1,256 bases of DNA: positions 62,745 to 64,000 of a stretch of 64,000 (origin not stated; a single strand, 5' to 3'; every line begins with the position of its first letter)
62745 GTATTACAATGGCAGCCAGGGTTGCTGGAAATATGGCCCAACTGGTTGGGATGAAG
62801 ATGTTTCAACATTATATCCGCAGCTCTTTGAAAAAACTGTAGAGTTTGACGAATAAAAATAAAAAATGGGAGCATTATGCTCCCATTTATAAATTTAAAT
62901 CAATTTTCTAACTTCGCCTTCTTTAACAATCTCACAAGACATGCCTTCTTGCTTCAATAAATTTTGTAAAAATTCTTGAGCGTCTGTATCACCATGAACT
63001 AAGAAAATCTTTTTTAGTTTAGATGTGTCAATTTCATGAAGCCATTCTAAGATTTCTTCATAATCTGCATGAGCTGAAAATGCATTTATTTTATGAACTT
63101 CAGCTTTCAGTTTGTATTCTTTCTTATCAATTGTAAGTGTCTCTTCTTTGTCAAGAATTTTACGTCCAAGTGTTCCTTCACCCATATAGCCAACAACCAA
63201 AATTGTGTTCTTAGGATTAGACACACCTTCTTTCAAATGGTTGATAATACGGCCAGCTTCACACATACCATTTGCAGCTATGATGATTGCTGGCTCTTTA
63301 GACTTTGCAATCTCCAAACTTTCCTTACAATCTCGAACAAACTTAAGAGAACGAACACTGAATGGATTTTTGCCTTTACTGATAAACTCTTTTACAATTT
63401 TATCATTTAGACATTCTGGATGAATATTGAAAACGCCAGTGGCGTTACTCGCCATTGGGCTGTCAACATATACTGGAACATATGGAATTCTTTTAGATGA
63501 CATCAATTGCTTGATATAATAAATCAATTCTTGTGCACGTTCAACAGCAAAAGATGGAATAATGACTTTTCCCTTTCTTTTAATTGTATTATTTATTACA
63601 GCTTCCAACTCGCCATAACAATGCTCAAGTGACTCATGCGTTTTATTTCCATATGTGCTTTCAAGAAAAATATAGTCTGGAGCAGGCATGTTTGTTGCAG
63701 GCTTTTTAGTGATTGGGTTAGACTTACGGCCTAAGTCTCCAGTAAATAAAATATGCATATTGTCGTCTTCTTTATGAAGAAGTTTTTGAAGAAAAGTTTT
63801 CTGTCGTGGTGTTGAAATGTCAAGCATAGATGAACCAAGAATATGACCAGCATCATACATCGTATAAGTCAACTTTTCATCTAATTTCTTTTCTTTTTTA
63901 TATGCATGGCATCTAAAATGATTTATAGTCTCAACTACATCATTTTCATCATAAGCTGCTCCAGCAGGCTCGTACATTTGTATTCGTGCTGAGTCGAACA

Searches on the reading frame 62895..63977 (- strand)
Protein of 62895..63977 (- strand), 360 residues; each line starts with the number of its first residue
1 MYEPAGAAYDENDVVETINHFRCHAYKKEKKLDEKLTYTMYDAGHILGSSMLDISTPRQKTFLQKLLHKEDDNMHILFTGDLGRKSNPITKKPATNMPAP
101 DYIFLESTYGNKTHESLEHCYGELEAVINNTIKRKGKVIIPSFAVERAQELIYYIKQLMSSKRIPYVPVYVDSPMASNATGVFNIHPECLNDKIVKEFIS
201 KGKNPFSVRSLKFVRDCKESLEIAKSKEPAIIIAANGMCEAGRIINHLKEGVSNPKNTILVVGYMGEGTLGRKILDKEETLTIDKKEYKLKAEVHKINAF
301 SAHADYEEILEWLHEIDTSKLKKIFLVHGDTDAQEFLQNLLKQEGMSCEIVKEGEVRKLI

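Call 11: search_protein_families(library=phrogs, proteins=[window:62895-63977:-], max_evalue=0.00001)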
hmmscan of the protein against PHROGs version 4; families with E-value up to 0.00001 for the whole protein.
window:62895-63977:- (360 aa): 1 family
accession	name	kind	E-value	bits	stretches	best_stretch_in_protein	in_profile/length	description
phrog_36352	-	unknown function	9.2e-64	216.7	1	8-345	139-476/562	-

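Call 30: search_dna_similar(query=window:62895-63977:-, collection=phages, mode=protein, max_rows=15)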
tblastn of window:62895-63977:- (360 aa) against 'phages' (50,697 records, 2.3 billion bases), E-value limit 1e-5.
Records with a match: 10; places in all: 10; records where one place covers at least 80% of the query: 9.
Best place of each record, by identity: <60% 10.
By first word of the organism name: Bacteriophage 10.
By host as written in the record: - 10.
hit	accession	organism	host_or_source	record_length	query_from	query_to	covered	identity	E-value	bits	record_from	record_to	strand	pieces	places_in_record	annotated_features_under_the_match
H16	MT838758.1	Bacteriophage sp.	human fecal samples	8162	8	344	94%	35.0%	3e-56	203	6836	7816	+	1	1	record has no annotation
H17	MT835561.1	Bacteriophage sp.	human fecal samples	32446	9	360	98%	33.3%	1e-54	198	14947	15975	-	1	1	record has no annotation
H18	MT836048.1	Bacteriophage sp.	human fecal samples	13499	2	359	99%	31.7%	2e-52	192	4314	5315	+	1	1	record has no annotation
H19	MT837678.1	Bacteriophage sp.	human fecal samples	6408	35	356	89%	34.5%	6e-55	199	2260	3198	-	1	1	record has no annotation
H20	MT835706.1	Bacteriophage sp.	human fecal samples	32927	9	344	93%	31.6%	2e-50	186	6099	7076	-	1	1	record has no annotation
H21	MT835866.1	Bacteriophage sp.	human fecal samples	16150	25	359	93%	30.5%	1e-46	175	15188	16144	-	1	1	record has no annotation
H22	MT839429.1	Bacteriophage sp.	human fecal samples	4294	100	344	68%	38.7%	7e-48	179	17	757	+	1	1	record has no annotation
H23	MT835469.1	Bacteriophage sp.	human fecal samples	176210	2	340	94%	26.4%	1e-23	108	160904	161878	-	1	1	record has no annotation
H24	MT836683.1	Bacteriophage sp.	human fecal samples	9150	9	351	95%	23.2%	3e-18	92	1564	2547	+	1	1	record has no annotation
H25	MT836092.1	Bacteriophage sp.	human fecal samples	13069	9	344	93%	23.2%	3e-19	95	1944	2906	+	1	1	record has no annotation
